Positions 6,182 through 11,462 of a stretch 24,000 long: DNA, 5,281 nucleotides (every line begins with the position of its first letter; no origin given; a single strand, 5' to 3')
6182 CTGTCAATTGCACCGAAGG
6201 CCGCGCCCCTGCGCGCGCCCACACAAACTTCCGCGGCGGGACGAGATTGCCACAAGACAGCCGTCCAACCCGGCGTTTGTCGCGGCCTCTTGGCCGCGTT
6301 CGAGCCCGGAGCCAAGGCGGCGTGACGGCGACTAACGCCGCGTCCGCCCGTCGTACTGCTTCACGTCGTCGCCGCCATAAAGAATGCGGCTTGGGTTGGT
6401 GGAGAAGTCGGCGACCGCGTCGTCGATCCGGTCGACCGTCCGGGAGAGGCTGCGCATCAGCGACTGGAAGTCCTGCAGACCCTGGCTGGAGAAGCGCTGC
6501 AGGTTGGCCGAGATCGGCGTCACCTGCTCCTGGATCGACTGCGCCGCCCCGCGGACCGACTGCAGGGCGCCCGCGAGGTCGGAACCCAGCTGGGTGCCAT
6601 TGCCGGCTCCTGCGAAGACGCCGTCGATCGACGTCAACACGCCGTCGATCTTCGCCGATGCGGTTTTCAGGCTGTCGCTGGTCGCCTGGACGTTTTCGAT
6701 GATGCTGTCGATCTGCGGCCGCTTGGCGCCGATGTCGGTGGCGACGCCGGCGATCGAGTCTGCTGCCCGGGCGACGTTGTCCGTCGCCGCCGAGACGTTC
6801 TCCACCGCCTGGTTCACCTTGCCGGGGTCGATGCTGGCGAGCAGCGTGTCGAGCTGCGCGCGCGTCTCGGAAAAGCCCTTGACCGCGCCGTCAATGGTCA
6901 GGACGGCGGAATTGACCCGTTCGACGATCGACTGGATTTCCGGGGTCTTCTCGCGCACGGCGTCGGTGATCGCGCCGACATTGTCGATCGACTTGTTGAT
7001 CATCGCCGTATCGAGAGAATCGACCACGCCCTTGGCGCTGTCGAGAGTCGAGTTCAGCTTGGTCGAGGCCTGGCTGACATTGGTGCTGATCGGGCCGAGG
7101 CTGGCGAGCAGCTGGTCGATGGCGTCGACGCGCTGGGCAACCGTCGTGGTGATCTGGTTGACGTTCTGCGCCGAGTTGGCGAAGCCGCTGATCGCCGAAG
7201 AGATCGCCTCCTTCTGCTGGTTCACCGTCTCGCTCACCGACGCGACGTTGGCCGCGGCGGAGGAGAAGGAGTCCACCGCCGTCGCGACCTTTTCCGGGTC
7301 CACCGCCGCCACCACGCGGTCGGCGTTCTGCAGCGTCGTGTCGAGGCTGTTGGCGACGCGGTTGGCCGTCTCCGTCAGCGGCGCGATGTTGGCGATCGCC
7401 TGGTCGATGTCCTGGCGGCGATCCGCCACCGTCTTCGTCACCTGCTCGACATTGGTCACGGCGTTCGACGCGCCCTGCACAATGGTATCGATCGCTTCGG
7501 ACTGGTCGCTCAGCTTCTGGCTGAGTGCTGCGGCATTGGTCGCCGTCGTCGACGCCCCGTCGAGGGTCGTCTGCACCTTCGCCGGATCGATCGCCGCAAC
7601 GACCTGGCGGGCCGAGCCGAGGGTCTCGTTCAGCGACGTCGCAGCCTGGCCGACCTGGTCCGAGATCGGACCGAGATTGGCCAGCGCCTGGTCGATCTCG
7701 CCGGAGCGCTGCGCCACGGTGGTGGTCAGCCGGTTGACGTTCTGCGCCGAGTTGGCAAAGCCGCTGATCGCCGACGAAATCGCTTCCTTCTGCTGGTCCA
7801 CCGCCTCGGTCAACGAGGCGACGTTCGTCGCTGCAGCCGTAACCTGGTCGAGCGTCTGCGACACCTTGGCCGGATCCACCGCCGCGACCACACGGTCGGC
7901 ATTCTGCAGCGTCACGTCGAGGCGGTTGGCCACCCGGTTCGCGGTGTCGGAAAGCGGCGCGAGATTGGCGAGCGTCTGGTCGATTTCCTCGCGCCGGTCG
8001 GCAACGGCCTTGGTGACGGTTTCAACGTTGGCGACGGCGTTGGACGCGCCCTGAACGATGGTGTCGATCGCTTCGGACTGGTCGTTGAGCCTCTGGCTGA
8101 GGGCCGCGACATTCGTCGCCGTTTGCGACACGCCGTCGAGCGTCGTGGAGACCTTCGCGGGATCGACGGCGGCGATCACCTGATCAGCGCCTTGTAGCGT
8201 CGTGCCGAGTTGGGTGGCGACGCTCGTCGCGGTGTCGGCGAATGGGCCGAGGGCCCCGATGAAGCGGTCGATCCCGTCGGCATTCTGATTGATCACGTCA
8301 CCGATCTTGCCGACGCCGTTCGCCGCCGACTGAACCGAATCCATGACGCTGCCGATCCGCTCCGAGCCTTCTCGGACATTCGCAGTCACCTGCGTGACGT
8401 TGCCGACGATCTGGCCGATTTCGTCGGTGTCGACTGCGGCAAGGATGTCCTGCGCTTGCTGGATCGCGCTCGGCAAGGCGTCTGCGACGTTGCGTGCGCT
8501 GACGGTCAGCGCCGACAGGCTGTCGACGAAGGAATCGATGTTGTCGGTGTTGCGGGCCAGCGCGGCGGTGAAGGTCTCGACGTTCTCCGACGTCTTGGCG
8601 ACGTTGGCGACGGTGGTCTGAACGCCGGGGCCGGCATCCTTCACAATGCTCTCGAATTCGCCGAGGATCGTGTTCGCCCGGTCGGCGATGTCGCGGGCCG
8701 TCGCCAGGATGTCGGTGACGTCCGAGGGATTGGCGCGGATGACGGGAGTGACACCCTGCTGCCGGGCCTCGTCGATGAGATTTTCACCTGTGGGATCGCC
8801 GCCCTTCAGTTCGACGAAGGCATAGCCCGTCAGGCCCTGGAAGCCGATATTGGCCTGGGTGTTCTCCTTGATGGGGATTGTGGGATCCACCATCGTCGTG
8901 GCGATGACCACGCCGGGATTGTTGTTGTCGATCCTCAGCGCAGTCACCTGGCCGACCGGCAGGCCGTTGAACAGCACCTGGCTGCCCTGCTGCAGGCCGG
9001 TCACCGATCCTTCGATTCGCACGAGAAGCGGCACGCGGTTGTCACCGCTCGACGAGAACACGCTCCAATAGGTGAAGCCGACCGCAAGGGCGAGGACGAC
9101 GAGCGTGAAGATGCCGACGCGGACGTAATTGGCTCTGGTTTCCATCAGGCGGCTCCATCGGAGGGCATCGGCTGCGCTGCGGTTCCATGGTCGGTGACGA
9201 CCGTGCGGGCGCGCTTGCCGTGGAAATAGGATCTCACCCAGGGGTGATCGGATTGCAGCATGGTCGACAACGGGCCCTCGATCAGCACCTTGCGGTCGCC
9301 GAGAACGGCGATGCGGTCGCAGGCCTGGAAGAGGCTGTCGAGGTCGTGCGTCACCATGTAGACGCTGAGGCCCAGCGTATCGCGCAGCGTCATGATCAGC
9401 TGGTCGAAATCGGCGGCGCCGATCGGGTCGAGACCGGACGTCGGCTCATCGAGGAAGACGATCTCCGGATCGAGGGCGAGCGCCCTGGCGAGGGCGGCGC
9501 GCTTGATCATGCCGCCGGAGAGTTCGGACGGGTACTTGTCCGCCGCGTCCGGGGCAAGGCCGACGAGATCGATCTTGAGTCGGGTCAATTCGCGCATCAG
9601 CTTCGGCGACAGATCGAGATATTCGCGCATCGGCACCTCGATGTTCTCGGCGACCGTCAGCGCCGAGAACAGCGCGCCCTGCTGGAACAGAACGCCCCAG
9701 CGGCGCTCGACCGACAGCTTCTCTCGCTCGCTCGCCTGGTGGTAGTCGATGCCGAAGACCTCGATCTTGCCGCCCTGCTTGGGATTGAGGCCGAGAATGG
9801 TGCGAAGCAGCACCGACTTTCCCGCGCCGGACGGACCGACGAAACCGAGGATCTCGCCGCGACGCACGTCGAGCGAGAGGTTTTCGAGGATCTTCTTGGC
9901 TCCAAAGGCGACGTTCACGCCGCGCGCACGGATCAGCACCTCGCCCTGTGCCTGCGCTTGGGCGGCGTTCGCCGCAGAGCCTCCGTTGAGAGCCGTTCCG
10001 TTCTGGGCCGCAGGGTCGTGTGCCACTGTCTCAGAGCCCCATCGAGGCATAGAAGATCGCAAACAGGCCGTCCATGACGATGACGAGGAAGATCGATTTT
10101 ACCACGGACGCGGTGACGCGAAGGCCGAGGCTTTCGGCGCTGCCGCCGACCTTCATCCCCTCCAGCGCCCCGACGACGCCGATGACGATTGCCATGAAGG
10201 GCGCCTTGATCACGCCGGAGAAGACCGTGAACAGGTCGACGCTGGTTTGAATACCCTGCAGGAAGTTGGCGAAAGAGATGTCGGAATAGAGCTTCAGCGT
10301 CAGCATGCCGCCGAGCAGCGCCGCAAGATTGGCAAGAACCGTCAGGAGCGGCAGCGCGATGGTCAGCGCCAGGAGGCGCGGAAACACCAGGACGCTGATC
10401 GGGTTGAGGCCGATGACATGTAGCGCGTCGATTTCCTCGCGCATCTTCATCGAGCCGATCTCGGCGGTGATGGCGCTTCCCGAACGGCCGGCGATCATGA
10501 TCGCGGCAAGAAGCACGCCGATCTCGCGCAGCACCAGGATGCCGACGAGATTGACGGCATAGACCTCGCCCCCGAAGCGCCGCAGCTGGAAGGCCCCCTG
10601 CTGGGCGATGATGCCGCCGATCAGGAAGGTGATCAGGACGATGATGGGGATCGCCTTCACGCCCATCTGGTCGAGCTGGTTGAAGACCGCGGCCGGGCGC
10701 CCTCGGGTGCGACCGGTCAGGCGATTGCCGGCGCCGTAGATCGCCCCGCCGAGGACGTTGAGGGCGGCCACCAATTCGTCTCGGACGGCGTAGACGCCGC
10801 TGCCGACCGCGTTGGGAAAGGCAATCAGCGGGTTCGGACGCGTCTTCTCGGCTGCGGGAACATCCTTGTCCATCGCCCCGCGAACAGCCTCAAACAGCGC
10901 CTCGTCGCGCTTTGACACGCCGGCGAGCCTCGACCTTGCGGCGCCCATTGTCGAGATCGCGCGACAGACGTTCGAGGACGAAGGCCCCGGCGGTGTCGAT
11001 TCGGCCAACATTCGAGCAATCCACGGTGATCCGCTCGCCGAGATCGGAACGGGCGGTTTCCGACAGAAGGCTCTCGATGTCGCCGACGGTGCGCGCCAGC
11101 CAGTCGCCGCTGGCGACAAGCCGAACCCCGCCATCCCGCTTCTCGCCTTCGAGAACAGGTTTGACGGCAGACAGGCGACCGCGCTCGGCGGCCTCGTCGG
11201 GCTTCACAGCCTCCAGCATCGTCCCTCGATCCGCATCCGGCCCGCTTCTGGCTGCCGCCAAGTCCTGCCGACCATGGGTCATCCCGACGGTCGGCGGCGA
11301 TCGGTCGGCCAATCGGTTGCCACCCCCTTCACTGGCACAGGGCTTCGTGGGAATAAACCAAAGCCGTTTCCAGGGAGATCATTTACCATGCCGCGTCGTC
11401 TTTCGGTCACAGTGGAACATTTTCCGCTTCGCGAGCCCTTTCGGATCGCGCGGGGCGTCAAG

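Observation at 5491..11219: MlaB-E/MlaF engine, a 937-aa single-MCE protein and a PqiC-like lipoprotein: candidate ATP-driven envelope-spanning lipid conduit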

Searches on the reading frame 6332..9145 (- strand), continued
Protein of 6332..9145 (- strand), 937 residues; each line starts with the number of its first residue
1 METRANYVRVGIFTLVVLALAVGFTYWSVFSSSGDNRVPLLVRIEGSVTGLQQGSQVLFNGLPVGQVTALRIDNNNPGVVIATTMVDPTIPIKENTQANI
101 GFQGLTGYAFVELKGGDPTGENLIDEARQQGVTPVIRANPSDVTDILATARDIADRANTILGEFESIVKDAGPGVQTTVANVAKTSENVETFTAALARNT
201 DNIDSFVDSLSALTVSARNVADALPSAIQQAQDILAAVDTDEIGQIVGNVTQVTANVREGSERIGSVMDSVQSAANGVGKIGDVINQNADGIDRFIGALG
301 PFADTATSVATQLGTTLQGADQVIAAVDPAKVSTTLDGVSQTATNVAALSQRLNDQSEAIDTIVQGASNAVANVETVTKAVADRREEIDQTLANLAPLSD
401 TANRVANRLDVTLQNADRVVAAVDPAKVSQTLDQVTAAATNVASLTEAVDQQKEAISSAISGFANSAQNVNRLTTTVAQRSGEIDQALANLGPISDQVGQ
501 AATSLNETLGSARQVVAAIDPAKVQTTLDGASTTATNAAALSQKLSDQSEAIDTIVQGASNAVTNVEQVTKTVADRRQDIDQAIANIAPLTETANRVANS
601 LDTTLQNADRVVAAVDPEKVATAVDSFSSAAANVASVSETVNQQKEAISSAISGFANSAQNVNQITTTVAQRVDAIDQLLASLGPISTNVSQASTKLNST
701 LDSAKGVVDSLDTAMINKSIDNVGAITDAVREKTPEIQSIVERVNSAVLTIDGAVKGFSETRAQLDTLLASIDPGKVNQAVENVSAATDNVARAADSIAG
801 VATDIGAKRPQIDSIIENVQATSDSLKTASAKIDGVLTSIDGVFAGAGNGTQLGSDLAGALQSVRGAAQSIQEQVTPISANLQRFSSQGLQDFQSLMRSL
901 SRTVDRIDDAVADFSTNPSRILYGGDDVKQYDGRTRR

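Call 44: fold_search(model_id=the predicted structure, library=pdb)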
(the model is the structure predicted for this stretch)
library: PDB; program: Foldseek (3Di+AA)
matches with E <= 10: 941; with E <= 0.001: 85
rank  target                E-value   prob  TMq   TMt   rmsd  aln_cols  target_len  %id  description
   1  8fed_B                2.4e-10  1.00  0.14  0.34  42.0       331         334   20  Structure of Mce1-LucB complex from Mycobacterium smegmatis (Map1) (released 2023-02-22)
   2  8fed_A                6.1e-10  1.00  0.14  0.30  40.2       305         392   19  Structure of Mce1-LucB complex from Mycobacterium smegmatis (Map1) (released 2023-02-22)
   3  8fef_B                8.7e-10  1.00  0.13  0.32  43.9       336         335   19  Structure of Mce1 transporter from Mycobacterium smegmatis (Map0) (released 2023-02-22)
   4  9a3a_MODEL_1_A        2.1e-08  1.00  0.13  0.53   5.1       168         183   22  Model of E. coli MlaD by in-cell photo-crosslinking MS and deep learning (released 2023-02-24)
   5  8fed_F                2.3e-08  1.00  0.14  0.29  49.2       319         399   20  Structure of Mce1-LucB complex from Mycobacterium smegmatis (Map1) (released 2023-02-22)
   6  6xbd_C                4.7e-08  1.00  0.12  0.64   4.9       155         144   20  Cryo-EM structure of MlaFEDB in nanodiscs with phospholipid substrates (released 2020-07-01)
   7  8fed_C                6.3e-08  1.00  0.13  0.33  47.4       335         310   16  Structure of Mce1-LucB complex from Mycobacterium smegmatis (Map1) (released 2023-02-22)
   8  6xbd_F                6.6e-08  1.00  0.13  0.71   4.6       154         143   20  Cryo-EM structure of MlaFEDB in nanodiscs with phospholipid substrates (released 2020-07-01)
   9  8fed_E                8.4e-08  1.00  0.11  0.26  37.1       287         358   17  Structure of Mce1-LucB complex from Mycobacterium smegmatis (Map1) (released 2023-02-22)
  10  6xbd_D                1.0e-07  1.00  0.12  0.61   4.7       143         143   20  Cryo-EM structure of MlaFEDB in nanodiscs with phospholipid substrates (released 2020-07-01)
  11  6xbd_A                1.2e-07  1.00  0.12  0.64   4.9       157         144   20  Cryo-EM structure of MlaFEDB in nanodiscs with phospholipid substrates (released 2020-07-01)
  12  6zy2_A                1.3e-07  1.00  0.12  0.64   4.7       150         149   21  Cryo-EM structure of apo MlaFEDB (released 2020-11-25)
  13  7cha_F                1.8e-07  1.00  0.13  0.68   4.1       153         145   18  Cryo-EM structure of P.aeruginosa MlaFEBD with AMPPNP (released 2021-05-19)
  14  8fef_D                1.8e-07  1.00  0.11  0.25  38.1       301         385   14  Structure of Mce1 transporter from Mycobacterium smegmatis (Map0) (released 2023-02-22)
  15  8fed_D                2.6e-07  1.00  0.11  0.24  39.0       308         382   13  Structure of Mce1-LucB complex from Mycobacterium smegmatis (Map1) (released 2023-02-22)
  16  6xbd_E                3.0e-07  1.00  0.12  0.63   4.5       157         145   18  Cryo-EM structure of MlaFEDB in nanodiscs with phospholipid substrates (released 2020-07-01)
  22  6xbd_B                6.9e-07  1.00  0.12  0.66   4.7       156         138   19  Cryo-EM structure of MlaFEDB in nanodiscs with phospholipid substrates (released 2020-07-01)
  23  5uw8_A                8.8e-07  1.00  0.09  0.73   3.0       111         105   21  Structure of E. coli MCE protein MlaD, core MCE domain (released 2017-04-12)
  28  5uw8_E                1.2e-06  1.00  0.10  0.79   2.3       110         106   20  Structure of E. coli MCE protein MlaD, core MCE domain (released 2017-04-12)
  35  5uw8_B                1.5e-06  1.00  0.09  0.78   2.8       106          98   20  Structure of E. coli MCE protein MlaD, core MCE domain (released 2017-04-12)
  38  5uw8_D                1.8e-06  1.00  0.10  0.79   2.7       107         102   22  Structure of E. coli MCE protein MlaD, core MCE domain (released 2017-04-12)
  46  5uw8_F                3.4e-06  1.00  0.09  0.78   4.3       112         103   18  Structure of E. coli MCE protein MlaD, core MCE domain (released 2017-04-12)
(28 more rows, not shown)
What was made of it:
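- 8732..9133 (-): TM anchor (aa 5-32) and the single MCE domain (aa 38-138) of the MCE protein. Foldseek hits to MlaD (6xbd, 5uw8) and Mce1 (8fed) (call 44).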

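Call 45: find_encoding_contigs(protein=P0084, flank=5000, max_places=1)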
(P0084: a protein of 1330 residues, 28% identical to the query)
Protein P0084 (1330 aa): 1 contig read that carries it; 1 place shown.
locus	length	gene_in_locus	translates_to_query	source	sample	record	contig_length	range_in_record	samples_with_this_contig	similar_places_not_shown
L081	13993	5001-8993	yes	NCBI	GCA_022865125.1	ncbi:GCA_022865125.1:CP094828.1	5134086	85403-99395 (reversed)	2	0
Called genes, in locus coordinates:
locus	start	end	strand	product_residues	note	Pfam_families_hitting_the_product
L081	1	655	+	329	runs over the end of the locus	PF00291:PALP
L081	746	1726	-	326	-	PF02746:MR_MLE_N, PF13378:MR_MLE_C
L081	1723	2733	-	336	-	PF17396:DUF1611_N, PF07755:DUF1611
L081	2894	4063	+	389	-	PF02405:MlaE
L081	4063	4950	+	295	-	PF00005:ABC_tran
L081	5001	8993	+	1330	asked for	PF02470:MlaD, PF04108:ATG17_like (faint), PF04513:Baculo_PEP_C (faint), PF06103:DUF948 (faint), PF07889:DUF1664 (faint), PF11887:Mce4_CUP1 (faint), PF26039:Dcst2 (faint), PF28544:Helical_needle (faint), +1 more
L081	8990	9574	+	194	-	PF03886:ABC_trans_aux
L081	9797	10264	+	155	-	-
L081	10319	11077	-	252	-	PF00005:ABC_tran, PF02463:SMC_N, PF13304:AAA_21 (weak)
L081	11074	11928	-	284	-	PF00005:ABC_tran, PF13304:AAA_21 (faint)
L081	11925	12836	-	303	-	PF12911:OppC_N, PF00528:BPD_transp_1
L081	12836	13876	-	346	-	PF19300:BPD_transp_1_N, PF00528:BPD_transp_1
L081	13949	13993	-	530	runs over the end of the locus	PF00496:SBP_bac_5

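Call 46: find_encoding_contigs(protein=P0071, flank=5000, max_places=1)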
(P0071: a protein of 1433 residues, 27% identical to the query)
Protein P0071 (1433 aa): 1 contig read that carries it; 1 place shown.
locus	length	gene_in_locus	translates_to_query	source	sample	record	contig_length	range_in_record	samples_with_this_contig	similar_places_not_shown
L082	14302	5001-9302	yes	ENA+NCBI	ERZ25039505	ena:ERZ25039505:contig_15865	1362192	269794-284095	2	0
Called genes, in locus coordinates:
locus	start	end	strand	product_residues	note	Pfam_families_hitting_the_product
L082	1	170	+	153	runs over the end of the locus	PF00291:PALP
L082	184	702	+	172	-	PF00291:PALP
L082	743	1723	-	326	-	PF02746:MR_MLE_N, PF13378:MR_MLE_C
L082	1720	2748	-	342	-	PF17396:DUF1611_N, PF07755:DUF1611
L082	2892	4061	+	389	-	PF02405:MlaE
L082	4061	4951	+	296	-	PF00005:ABC_tran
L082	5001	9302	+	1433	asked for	PF02470:MlaD, PF01442:Apolipoprotein (faint), PF04108:ATG17_like (faint), PF04513:Baculo_PEP_C (faint), PF11887:Mce4_CUP1 (faint), PF26039:Dcst2 (faint), PF00435:Spectrin (faint), PF28544:Helical_needle, +6 more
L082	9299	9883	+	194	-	PF03886:ABC_trans_aux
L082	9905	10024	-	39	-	-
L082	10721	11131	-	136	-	PF00005:ABC_tran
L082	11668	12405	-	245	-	PF12911:OppC_N, PF00528:BPD_transp_1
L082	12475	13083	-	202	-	PF00528:BPD_transp_1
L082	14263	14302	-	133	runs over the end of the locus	PF00496:SBP_bac_5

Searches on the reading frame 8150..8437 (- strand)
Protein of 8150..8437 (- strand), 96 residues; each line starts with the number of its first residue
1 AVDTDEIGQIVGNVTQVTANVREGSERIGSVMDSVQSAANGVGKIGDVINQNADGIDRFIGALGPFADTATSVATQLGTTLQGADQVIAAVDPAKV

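Call 47: search_protein_representatives(alignment_id=A3)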
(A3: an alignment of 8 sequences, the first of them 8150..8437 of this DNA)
Query: 8 sequences, 96 profile positions. Proteins with E-value up to 0.001 (for the whole library): 649; up to 1e-10: 210; up to 1e-30: 32. The best 150 are listed.
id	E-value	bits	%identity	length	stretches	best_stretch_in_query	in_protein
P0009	8.9e-109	372.2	-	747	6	2-96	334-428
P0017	1.1e-99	343.0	-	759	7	1-94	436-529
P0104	1.4e-72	256.2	-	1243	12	6-92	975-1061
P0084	1.5e-72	256.0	-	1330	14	7-96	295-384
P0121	1.7e-70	249.4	-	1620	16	5-92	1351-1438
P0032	7.2e-66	234.6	-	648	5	2-96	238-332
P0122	1.0e-63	227.7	-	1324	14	3-91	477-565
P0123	8.4e-59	211.9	-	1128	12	7-92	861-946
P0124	1.7e-52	191.7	-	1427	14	6-93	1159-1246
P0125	2.8e-52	191.0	-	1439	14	3-86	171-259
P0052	6.2e-46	170.7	-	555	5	3-96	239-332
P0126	9.3e-43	160.5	-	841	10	6-85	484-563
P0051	3.5e-42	158.7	-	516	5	7-96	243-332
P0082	2.0e-41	156.3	-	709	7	30-96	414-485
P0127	2.9e-41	155.7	-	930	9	7-89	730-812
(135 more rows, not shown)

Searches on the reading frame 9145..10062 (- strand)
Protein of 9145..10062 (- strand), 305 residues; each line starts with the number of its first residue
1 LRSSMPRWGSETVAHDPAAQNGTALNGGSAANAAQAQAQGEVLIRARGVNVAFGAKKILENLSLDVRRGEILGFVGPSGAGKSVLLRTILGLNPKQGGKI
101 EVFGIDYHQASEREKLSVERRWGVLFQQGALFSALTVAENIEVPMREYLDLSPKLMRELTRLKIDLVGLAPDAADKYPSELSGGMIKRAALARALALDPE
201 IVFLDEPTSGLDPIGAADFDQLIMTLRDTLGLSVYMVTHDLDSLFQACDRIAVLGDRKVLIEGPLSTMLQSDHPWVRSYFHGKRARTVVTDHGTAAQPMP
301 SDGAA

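Call 3: search_protein_families(library=pfam, proteins=[window:9145-10062:-], max_evalue=0.01)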
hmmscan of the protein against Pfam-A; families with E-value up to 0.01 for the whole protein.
window:9145-10062:- (305 aa): 5 families
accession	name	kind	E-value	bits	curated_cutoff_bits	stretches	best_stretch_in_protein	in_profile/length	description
PF00005.33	ABC_tran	-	3.1e-31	109.3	25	1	59-209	1-137/137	ABC transporter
PF13304.12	AAA_21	-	5.3e-08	33.7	27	1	177-227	234-280/304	AAA domain, putative AbiEii toxin, Type IV TA system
PF03308.22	MeaB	-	0.0051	16.3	23.1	1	51-106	15-70/273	Methylmalonyl Co-A mutase-associated GTPase MeaB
PF13401.12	AAA_22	-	0.0074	17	27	0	71-114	7-48/130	AAA domain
PF03193.22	RsgA_GTPase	-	0.0075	16.5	30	0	45-91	80-128/174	RsgA GTPase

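Call 7: search_protein_families(library=ncbifam, proteins=[window:9145-10062:-], max_evalue=0.01)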
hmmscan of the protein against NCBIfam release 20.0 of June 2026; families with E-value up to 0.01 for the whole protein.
window:9145-10062:- (305 aa): 189 families (the best 25 are shown)
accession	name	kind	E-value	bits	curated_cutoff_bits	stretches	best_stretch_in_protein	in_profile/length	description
NF008809.0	PRK11831.1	equivalog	2.2e-51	174.8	441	1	40-283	5-247/270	phospholipid ABC transporter ATP-binding protein MlaF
TIGR03265.1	PhnT2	equivalog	1.4e-46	159.3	457.7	1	45-259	6-213/353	putative 2-aminoethylphosphonate ABC transporter ATP-binding protein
TIGR02769.1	nickel_nikE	equivalog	6.1e-44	150.5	332.55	1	47-278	15-248/265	nickel import ATP-binding protein NikE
TIGR04521.1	ECF_ATPase_2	equivalog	1.5e-41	142.3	330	1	56-272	18-236/279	energy-coupling factor transporter ATPase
TIGR01186.1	proV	subfamily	2.3e-41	142.1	326.6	1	54-289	4-239/363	betaine/proline/choline family ABC transporter ATP-binding protein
TIGR00968.1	3a0106s01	subfamily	8e-40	136.8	342.75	1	48-260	5-210/237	sulfate ABC transporter ATP-binding protein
TIGR01188.1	drrA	subfamily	3.3e-39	135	312.45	1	53-263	3-206/302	daunorubicin resistance ABC transporter, ATP-binding protein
TIGR02314.1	ABC_MetN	equivalog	3.6e-39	134.7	499.7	1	57-269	19-229/343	methionine ABC transporter ATP-binding protein MetN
TIGR03258.1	PhnT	equivalog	4.4e-39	134.5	499.15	1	38-270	3-229/359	2-aminoethylphosphonate ABC transport system ATP-binding subunit PhnT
TIGR02982.1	heterocyst_DevA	subfamily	7.1e-39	133.7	295.8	1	53-256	11-216/220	ABC exporter ATP-binding subunit, DevA family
NF007739.0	PRK10419.1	subfamily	3.7e-38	131.6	354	1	47-274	16-245/268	nickel ABC transporter ATP-binding protein NikE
NF008105.0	PRK10851.1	equivalog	6.3e-38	130.4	502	1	47-257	6-213/362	sulfate/thiosulfate ABC transporter ATP-binding protein CysA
TIGR03415.1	ABC_choXWV_ATP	equivalog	6.5e-38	130.7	483.75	1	59-280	40-265/382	choline ABC transporter ATP-binding protein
NF007027.0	PRK09493.1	equivalog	7.4e-37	127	379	1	44-270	2-225/240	glutamine ABC transporter ATP-binding protein GlnQ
TIGR04406.1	LPS_export_lptB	equivalog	7.8e-37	126.8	240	1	45-283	3-235/239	LPS export ABC transporter ATP-binding protein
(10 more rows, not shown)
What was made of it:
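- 9145..10062 (-): mpcF-like ABC ATPase (MlaF-like). This is the maximal ORF; the true start is probably near 10026-10050. The best NCBIfam match is MlaF PRK11831 at 175 bits, below its equivalog cut-off of 441 (calls 3, 7).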

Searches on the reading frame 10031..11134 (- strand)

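Call 3: search_protein_families(library=pfam, proteins=[window:10031-11134:-], max_evalue=0.01)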
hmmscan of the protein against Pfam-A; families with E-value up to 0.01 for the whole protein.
window:10031-11134:- (367 aa): 1 family
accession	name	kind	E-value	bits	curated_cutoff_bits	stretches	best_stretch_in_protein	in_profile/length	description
PF02405.21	MlaE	-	9.7e-69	231.6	22.5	1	151-360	2-211/212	Permease MlaE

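Call 7: search_protein_families(library=ncbifam, proteins=[window:10031-11134:-], max_evalue=0.01)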
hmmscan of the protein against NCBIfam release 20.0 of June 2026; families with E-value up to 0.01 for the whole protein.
window:10031-11134:- (367 aa): 2 families
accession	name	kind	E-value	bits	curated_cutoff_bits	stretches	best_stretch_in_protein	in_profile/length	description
TIGR00056.1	TIGR00056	subfamily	2.1e-64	217.7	212.2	1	138-361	31-255/260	MlaE family lipid ABC transporter permease subunit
NF033619.1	perm_MlaE_1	exception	2.7e-37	128.8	315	1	142-358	30-247/253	lipid asymmetry maintenance ABC transporter permease subunit MlaE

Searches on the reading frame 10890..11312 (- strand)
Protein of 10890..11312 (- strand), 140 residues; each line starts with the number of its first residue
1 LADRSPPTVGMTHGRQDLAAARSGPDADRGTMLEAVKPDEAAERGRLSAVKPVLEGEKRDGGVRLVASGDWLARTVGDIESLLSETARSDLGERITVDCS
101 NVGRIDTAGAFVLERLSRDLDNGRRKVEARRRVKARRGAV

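Call 3: search_protein_families(library=pfam, proteins=[window:10890-11312:-], max_evalue=0.01)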
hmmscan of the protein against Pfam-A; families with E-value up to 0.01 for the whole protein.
window:10890-11312:- (140 aa): 2 families
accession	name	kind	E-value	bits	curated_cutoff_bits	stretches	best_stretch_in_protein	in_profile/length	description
PF13466.11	STAS_2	-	4.8e-06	27.1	29.2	1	65-128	1-62/80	STAS domain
PF01740.26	STAS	-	8.4e-05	22.7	22.6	1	65-124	13-72/106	STAS domain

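Call 7: search_protein_families(library=ncbifam, proteins=[window:10890-11312:-], max_evalue=0.01)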
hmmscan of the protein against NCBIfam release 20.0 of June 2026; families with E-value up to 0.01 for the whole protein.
window:10890-11312:- (140 aa): 0 families
